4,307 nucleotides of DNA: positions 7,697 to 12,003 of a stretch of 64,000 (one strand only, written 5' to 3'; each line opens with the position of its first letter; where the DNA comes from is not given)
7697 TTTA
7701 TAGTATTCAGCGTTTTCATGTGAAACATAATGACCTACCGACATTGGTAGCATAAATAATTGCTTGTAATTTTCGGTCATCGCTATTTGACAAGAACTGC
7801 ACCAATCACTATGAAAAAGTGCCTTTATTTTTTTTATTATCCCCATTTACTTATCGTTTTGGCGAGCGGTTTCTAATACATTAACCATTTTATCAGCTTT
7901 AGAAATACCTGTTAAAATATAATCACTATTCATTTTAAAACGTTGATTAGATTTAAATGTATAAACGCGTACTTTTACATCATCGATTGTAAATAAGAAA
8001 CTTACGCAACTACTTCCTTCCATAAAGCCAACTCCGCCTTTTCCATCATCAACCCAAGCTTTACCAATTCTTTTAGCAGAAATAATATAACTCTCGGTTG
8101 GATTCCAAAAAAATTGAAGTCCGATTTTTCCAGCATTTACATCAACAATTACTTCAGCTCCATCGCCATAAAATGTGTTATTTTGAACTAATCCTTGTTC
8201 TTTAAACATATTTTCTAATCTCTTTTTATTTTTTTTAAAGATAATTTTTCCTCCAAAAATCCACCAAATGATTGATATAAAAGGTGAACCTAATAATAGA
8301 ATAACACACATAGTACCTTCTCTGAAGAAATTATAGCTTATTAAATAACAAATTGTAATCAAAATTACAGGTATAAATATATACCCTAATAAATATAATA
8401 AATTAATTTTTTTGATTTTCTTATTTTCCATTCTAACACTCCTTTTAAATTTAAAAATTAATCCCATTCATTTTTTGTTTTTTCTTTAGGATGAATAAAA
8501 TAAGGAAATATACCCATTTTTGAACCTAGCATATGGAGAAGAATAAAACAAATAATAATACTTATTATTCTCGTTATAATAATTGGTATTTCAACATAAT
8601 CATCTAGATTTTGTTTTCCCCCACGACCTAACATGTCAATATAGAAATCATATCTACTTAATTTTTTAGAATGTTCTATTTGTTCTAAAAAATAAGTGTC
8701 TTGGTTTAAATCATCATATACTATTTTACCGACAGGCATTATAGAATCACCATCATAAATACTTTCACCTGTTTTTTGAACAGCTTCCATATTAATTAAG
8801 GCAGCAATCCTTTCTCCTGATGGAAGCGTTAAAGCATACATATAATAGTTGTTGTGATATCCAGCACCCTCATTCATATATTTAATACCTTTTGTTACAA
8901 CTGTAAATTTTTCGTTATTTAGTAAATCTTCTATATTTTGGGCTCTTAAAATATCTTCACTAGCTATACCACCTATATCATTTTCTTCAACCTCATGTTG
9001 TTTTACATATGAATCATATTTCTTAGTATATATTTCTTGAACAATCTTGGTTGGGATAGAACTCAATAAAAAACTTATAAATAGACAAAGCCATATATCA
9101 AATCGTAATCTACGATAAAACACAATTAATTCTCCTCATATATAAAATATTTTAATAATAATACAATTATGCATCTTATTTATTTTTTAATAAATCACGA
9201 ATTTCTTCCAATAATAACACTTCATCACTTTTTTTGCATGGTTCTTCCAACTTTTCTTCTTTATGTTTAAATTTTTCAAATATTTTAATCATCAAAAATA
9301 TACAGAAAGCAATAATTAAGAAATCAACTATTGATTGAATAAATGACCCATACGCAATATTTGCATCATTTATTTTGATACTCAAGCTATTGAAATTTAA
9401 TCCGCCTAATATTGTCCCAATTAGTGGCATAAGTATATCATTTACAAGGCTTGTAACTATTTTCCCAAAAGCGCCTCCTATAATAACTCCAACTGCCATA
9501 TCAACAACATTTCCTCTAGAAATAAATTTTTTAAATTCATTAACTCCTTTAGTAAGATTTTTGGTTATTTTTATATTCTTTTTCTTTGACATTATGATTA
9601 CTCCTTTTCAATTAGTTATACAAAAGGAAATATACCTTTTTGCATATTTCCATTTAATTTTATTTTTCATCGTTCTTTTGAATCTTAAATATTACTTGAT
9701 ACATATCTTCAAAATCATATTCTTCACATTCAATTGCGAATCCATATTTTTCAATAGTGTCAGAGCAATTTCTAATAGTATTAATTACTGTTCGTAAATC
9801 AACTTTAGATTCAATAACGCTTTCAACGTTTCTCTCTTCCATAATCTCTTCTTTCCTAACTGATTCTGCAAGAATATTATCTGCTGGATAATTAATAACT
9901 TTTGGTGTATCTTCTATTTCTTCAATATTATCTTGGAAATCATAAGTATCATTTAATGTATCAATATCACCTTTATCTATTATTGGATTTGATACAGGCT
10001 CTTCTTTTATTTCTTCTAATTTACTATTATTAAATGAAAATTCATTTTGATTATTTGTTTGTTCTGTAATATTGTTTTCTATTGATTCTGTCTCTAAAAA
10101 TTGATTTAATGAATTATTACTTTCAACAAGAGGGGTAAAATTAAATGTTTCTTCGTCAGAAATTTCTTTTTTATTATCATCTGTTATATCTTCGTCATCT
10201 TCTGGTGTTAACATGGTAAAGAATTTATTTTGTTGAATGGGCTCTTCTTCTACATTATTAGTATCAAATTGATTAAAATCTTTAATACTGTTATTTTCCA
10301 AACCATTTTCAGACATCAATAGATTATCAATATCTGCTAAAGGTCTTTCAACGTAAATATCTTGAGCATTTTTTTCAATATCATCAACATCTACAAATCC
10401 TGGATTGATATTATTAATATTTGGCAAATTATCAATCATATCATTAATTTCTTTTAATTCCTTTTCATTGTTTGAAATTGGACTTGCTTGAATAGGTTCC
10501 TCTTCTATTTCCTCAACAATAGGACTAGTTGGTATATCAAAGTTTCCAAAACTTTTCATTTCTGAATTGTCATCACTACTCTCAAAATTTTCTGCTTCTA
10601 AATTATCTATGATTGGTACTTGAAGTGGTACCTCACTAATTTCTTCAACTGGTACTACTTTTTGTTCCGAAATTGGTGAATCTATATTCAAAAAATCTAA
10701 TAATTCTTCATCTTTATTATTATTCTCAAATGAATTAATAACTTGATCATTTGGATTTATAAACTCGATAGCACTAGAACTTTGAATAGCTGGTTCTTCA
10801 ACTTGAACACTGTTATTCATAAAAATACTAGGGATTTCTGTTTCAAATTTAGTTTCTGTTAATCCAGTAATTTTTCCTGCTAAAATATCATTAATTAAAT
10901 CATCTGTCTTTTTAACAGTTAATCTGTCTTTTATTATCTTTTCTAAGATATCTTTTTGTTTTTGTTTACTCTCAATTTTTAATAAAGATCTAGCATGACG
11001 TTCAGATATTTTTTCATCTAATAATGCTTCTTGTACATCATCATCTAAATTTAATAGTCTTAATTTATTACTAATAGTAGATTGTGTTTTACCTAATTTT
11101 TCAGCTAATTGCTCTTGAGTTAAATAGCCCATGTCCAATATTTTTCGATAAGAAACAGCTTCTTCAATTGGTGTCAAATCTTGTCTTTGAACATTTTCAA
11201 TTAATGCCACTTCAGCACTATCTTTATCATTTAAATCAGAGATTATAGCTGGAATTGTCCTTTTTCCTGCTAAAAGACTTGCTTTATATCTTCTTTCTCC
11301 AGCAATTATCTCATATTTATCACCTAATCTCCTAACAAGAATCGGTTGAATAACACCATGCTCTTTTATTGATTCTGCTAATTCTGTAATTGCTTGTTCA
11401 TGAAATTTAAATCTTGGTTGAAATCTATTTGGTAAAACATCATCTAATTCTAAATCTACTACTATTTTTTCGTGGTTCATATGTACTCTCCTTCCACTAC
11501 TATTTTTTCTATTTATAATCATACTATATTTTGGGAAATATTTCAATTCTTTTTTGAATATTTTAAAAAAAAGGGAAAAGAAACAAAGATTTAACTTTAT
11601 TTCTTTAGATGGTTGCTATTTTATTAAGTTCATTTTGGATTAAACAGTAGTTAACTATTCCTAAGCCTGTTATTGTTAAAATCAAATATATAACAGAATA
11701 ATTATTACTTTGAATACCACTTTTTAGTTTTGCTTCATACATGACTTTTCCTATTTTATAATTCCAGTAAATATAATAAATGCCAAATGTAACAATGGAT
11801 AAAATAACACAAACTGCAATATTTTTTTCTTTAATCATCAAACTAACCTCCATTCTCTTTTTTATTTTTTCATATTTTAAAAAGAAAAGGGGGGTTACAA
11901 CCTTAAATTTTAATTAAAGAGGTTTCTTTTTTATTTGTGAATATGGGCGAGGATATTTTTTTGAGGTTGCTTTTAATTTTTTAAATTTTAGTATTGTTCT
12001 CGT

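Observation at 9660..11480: Noc-like ParB paralogue with a ~350-residue acidic, low-complexity linker and no N-terminal membrane-targeting helix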

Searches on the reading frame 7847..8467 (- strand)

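Call 40: search_protein_families(library=pfam, proteins=[window:7847-8467:-], max_evalue=1)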
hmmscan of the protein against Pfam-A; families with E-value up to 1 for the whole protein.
window:7847-8467:- (206 aa): 1 family
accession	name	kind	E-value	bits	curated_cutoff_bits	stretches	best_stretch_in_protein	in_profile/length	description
PF01004.24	Flavi_M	-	0.18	12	25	1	11-63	21-72/74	Flavivirus envelope glycoprotein M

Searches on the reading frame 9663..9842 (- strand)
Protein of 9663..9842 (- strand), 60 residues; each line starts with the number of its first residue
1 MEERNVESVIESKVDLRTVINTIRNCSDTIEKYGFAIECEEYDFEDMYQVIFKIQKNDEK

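Call 39: search_protein_families(library=ncbifam, proteins=[window:9663-9842:-], max_evalue=10)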
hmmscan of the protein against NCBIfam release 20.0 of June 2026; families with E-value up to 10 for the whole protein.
window:9663-9842:- (60 aa): 1 family
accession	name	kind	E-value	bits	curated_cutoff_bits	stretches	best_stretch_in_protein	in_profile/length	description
TIGR04285.1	nucleoid_noc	exception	4.9e-06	26.1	315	1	6-56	205-255/255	nucleoid occlusion protein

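Call 40: search_protein_families(library=pfam, proteins=[window:9663-9842:-], max_evalue=1)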
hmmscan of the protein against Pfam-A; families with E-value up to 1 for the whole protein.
window:9663-9842:- (60 aa): 0 families

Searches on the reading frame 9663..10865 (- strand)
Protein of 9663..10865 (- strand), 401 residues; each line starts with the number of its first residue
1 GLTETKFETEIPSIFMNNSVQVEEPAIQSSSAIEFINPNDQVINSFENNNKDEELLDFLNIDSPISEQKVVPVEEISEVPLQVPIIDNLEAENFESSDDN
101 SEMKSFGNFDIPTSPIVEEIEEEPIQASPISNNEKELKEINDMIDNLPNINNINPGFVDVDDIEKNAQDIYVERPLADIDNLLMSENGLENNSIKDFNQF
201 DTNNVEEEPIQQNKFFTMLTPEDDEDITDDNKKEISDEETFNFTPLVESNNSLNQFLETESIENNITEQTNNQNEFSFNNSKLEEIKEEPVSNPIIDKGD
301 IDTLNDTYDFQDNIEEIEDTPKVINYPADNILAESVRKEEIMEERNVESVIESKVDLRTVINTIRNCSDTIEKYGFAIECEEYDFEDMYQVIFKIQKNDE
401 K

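Call 34: search_protein_representatives(protein=window:9663-10865:-)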
Query: 401 residues. Proteins with E-value up to 0.001 (for the whole library): 209; up to 1e-10: 41; up to 1e-30: 5. The best 150 are listed.
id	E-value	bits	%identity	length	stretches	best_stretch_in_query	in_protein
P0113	8.8e-92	324.7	59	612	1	10-400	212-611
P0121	6.2e-77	275.8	59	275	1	131-399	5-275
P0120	5.2e-41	157.6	50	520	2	110-399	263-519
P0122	1.3e-37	146.4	58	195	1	218-399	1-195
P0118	8.0e-33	130.7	45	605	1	11-397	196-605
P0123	7.3e-25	104.5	45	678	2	312-398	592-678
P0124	3.3e-24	102.4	42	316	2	150-399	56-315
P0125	3.0e-23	99.2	36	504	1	136-399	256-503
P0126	1.6e-20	90.2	66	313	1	3-111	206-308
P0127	1.6e-17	80.3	33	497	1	87-398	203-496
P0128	6.1e-16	75.1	32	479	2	153-397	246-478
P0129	6.1e-16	75.1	40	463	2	83-284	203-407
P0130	8.1e-15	71.4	33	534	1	100-397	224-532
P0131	1.6e-14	70.4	40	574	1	139-398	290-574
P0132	2.9e-14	69.6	40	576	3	346-398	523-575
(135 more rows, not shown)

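Call 39: search_protein_families(library=ncbifam, proteins=[window:9798-10865:-], max_evalue=10)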
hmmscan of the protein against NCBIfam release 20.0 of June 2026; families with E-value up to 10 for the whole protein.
window:9798-10865:- (356 aa): 0 families

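Call 40: search_protein_families(library=pfam, proteins=[window:9798-10865:-], max_evalue=1)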
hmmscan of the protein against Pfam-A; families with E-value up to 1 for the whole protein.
window:9798-10865:- (356 aa): 0 families

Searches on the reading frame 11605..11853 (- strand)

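Call 40: search_protein_families(library=pfam, proteins=[window:11605-11853:-], max_evalue=1)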
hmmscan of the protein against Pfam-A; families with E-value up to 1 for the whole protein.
window:11605-11853:- (82 aa): 3 families
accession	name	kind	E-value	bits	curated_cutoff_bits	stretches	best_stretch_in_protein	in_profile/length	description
PF14018.11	DUF4234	-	1e-11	45.2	25.3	1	11-71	2-60/70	Domain of unknown function (DUF4234)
PF20403.5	DUF6693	-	9.3e-05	23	31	1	4-40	63-99/104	Family of unknown function (DUF6693)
PF09624.15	DUF2393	-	0.042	14.3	26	1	4-49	8-55/146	Protein of unknown function (DUF2393)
